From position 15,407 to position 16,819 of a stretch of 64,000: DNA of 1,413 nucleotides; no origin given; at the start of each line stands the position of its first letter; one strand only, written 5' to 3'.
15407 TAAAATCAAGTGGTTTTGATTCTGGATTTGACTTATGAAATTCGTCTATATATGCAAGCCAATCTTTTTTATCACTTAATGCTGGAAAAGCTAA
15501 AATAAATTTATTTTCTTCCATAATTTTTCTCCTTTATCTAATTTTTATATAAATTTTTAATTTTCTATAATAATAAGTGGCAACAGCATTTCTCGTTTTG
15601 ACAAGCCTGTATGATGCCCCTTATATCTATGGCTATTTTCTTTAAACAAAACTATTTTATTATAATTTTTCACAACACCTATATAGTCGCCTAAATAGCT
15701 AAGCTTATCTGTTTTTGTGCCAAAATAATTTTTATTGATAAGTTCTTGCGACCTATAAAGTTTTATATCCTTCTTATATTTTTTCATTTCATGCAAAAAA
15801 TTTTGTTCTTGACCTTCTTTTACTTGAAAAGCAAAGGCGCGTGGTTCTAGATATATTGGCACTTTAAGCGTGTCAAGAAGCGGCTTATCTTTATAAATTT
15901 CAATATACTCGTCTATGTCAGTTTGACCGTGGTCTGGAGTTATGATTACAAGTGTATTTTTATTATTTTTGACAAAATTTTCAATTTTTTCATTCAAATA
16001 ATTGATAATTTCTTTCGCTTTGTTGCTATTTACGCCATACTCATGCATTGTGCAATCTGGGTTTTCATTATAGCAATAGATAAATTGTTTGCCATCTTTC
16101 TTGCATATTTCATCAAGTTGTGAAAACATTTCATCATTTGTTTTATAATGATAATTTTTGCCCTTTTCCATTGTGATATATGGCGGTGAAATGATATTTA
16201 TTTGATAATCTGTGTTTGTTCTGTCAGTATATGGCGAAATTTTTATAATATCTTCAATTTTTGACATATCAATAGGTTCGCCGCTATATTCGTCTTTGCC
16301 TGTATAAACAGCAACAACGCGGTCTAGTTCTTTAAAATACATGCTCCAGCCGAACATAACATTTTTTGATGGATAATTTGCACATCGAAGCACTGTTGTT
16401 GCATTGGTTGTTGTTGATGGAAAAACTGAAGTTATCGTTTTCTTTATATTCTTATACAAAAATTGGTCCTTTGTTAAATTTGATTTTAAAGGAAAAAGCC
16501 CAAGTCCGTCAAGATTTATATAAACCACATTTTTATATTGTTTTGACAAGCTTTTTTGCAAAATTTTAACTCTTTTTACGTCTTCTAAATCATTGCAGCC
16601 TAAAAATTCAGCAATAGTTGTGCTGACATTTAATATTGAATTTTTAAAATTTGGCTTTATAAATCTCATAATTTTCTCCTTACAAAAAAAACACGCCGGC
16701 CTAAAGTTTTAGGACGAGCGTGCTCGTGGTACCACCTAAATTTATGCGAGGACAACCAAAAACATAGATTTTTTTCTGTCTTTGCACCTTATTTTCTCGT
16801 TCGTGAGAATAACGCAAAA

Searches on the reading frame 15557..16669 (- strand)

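Call 58: search_protein_families(library=pfam, proteins=[window:15557-16669:-], max_evalue=0.00001)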
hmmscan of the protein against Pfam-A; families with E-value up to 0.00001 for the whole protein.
window:15557-16669:- (370 aa): 1 family
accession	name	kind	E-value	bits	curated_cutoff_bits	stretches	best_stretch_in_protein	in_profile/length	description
PF01663.27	Phosphodiest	-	6.6e-15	56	23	1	77-333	33-317/342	Type I phosphodiesterase / nucleotide pyrophosphatase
